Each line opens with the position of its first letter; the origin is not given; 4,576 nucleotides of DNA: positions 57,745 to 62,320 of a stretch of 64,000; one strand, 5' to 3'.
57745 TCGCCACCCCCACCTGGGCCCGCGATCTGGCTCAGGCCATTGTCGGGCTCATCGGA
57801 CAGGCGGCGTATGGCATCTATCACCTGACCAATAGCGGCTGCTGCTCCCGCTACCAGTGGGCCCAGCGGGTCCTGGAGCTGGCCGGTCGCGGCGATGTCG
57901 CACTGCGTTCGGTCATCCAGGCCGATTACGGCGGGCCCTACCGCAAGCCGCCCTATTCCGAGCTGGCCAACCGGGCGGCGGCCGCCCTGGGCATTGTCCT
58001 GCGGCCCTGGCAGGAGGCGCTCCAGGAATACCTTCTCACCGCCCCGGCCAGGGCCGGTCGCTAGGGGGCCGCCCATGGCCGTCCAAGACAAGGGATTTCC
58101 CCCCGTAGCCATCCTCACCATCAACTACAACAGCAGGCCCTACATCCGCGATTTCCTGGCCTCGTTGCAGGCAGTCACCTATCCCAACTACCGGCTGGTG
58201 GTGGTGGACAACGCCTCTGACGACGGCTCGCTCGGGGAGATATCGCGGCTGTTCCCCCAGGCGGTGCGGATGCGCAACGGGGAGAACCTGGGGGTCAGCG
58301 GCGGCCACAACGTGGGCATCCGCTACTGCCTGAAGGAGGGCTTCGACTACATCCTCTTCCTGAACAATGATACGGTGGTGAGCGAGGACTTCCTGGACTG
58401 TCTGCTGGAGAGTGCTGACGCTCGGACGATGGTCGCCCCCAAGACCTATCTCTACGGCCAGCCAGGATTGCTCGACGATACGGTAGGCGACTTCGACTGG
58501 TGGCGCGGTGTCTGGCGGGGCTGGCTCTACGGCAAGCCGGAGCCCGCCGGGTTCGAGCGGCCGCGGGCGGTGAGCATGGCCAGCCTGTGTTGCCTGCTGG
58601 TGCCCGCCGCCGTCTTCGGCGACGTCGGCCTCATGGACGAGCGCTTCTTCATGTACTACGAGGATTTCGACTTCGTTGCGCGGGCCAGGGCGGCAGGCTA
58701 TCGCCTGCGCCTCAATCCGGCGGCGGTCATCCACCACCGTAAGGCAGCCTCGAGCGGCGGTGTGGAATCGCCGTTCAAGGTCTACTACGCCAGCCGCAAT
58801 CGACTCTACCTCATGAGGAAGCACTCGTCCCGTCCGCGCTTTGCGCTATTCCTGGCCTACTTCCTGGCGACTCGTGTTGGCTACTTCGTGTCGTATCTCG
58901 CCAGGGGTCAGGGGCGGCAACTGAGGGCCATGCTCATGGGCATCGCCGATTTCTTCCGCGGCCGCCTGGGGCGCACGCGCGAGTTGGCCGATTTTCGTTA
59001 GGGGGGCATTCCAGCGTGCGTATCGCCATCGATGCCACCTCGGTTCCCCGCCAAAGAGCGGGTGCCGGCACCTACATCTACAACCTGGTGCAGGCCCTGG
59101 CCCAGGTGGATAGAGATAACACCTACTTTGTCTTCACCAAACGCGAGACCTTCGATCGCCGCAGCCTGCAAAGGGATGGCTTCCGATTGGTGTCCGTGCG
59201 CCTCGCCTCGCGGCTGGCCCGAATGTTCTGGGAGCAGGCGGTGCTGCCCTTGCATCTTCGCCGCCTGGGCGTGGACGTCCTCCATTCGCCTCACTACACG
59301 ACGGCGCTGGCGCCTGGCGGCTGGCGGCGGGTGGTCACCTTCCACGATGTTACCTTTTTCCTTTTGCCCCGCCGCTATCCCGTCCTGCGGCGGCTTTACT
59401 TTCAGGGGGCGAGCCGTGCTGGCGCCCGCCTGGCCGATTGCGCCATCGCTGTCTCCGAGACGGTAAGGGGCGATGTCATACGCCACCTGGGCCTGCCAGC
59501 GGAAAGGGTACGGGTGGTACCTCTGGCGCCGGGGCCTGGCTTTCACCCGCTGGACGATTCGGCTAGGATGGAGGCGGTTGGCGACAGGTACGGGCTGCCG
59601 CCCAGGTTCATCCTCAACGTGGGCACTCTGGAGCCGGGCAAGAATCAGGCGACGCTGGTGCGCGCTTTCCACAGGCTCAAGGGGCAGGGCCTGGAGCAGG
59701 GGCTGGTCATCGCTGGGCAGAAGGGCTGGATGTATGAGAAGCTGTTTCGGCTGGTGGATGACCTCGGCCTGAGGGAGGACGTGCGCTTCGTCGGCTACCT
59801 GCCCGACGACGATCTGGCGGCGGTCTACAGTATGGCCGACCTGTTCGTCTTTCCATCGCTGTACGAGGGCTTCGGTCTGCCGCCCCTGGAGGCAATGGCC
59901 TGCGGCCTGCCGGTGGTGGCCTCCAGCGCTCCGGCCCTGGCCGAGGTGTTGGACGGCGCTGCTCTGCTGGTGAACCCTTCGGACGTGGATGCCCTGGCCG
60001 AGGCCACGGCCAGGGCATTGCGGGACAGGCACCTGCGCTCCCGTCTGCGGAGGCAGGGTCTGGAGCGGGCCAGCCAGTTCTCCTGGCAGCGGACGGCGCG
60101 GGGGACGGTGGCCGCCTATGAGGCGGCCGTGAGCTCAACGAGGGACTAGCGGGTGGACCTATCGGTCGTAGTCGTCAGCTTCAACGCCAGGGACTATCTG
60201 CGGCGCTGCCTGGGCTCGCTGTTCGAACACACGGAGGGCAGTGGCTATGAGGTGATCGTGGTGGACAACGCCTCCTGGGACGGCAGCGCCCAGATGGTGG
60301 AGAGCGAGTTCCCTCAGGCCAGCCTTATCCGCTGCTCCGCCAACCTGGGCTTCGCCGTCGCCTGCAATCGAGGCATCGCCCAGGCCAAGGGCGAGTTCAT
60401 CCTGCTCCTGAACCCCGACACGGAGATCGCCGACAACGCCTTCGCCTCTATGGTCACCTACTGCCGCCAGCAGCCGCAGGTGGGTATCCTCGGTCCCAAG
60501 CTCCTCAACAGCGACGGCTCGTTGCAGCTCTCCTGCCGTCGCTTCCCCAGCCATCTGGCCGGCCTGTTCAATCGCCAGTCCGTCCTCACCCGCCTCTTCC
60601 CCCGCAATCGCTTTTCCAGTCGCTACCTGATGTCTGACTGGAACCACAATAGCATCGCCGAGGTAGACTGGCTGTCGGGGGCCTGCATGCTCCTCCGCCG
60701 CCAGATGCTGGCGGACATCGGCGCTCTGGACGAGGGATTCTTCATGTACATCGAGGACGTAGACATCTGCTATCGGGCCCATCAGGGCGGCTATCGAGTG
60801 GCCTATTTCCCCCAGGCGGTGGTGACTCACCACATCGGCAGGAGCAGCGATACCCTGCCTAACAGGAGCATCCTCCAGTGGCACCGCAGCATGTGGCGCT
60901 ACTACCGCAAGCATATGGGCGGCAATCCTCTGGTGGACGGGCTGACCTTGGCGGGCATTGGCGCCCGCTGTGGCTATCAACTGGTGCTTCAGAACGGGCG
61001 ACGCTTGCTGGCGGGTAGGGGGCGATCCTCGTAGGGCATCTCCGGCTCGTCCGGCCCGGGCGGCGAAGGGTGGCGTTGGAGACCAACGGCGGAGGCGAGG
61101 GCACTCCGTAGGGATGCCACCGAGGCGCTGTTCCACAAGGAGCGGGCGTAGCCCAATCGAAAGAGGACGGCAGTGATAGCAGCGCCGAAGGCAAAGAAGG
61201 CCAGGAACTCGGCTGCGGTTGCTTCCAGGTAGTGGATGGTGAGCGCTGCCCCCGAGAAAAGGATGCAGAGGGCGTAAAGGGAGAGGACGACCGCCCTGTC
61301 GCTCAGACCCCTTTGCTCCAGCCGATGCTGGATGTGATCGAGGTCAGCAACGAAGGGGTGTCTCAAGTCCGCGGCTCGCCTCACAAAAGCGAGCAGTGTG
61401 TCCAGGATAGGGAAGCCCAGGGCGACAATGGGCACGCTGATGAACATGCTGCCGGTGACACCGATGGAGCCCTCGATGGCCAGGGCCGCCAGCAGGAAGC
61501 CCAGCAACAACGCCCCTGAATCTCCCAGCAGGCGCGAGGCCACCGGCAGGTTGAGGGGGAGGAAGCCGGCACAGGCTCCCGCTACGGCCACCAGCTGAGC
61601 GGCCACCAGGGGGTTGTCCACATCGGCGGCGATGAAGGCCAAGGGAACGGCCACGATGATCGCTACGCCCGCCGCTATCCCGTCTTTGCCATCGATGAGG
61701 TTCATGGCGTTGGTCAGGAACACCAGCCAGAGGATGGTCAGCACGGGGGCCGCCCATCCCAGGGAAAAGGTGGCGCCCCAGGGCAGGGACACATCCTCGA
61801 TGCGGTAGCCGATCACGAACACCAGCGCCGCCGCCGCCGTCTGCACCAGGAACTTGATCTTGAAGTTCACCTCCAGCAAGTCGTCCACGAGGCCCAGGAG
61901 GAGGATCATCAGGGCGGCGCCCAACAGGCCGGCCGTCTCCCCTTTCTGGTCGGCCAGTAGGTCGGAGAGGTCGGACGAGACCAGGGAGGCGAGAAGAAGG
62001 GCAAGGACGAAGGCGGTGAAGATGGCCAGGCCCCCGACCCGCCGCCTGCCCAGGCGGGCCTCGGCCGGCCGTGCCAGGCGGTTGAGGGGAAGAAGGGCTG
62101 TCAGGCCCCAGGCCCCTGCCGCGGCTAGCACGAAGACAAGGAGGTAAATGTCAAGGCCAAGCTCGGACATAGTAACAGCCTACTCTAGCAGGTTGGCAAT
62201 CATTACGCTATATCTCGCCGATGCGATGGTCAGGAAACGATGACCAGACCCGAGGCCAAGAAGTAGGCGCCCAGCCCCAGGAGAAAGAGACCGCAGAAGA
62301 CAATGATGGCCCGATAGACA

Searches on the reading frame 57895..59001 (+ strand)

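Call 20: search_protein_families(library=pfam, proteins=[window:57895-59001:+], max_evalue=0.00001)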
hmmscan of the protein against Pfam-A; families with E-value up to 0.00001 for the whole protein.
window:57895-59001:+ (368 aa): 4 families
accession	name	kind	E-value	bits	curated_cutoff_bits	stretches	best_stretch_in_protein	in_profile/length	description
PF00535.33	Glycos_transf_2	-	3.7e-18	66.5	23.3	1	73-197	2-128/168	Glycosyl transferase family 2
PF10111.15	Glyco_tranf_2_2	-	4.2e-09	36.7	27.3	1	74-178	5-110/276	Glycosyltransferase like family 2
PF13641.12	Glyco_tranf_2_3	-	1.3e-07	32.4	27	1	69-286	1-216/230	Glycosyltransferase like family 2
PF13632.12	Glyco_trans_2_3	-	2.5e-07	31.1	27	1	152-309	1-144/198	Glycosyl transferase family group 2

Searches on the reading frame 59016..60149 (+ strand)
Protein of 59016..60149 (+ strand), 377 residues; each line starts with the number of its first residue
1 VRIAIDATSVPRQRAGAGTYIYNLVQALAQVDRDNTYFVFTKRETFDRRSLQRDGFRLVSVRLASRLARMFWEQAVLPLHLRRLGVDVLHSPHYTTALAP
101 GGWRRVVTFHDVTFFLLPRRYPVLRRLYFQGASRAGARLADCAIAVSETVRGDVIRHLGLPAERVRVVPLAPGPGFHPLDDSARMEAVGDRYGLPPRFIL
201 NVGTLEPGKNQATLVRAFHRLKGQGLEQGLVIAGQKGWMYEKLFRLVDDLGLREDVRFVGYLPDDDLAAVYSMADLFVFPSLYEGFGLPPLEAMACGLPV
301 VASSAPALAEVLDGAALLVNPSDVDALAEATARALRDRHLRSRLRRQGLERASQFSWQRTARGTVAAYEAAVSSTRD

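Call 20: search_protein_families(library=pfam, proteins=[window:59016-60149:+], max_evalue=0.00001)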
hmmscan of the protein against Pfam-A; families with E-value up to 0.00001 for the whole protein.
window:59016-60149:+ (377 aa): 7 families
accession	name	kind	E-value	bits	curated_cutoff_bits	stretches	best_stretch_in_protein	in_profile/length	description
PF00534.26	Glycos_transf_1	-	1.9e-40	138.6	26.4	1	196-348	15-169/172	Glycosyl transferases group 1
PF13692.12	Glyco_trans_1_4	-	3.9e-34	118.4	27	1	198-337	3-142/142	Glycosyl transferases group 1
PF13439.12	Glyco_transf_4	-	5.4e-20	72.5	28.5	1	16-169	3-163/170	Glycosyltransferase Family 4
PF20706.3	GT4-conflict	-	1.2e-16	61.1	26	1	137-362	144-383/385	Family 4 Glycosyltransferase in conflict systems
PF13579.12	Glyco_trans_4_4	-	4.8e-12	46.9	29.7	1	16-170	2-157/158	Glycosyl transferase 4-like domain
PF13524.12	Glyco_trans_1_2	-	7.9e-11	42.5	25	1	229-361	16-139/144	Glycosyl transferase-like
PF00982.27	Glyco_transf_20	-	2.2e-06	27.1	32.5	1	262-343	360-445/473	Glycosyltransferase family 20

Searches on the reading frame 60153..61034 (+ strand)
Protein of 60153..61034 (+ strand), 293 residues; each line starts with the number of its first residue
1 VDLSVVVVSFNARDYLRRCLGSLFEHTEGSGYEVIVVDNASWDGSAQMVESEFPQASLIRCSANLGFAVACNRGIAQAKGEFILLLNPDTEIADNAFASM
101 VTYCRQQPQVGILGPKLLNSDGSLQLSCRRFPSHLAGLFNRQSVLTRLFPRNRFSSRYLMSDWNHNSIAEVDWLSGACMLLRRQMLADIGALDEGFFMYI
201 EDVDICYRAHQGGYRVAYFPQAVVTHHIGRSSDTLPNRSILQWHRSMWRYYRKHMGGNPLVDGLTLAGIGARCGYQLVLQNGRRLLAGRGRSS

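Call 20: search_protein_families(library=pfam, proteins=[window:60153-61034:+], max_evalue=0.00001)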
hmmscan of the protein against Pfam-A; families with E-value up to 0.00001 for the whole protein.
window:60153-61034:+ (293 aa): 4 families
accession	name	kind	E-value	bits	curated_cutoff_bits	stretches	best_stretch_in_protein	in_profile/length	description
PF00535.33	Glycos_transf_2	-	1e-23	84.5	23.3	1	4-122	1-121/168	Glycosyl transferase family 2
PF13641.12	Glyco_tranf_2_3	-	3.6e-23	83.2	27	1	3-233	3-218/230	Glycosyltransferase like family 2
PF13632.12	Glyco_trans_2_3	-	1.1e-07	32.3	27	1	154-250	52-143/198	Glycosyl transferase family group 2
PF10111.15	Glyco_tranf_2_2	-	9.3e-06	25.8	27.3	0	32-210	30-200/276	Glycosyltransferase like family 2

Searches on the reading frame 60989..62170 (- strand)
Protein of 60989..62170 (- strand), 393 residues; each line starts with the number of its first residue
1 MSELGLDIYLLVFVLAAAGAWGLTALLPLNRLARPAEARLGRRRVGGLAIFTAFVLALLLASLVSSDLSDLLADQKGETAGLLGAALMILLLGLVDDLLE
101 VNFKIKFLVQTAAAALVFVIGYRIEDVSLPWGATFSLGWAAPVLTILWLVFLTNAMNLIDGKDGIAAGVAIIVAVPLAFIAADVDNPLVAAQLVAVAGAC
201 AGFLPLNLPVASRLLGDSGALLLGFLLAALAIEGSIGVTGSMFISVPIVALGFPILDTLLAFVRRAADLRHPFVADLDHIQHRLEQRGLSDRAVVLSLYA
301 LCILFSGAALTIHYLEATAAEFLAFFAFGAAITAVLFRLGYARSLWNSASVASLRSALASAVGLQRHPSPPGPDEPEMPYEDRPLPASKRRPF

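Call 20: search_protein_families(library=pfam, proteins=[window:60989-62170:-], max_evalue=0.00001)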
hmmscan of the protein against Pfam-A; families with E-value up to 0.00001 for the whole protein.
window:60989-62170:- (393 aa): 1 family
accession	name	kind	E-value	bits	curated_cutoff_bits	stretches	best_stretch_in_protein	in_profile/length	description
PF00953.26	Glycos_transf_4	-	8.7e-34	117.3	27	1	81-234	3-159/160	Glycosyl transferase family 4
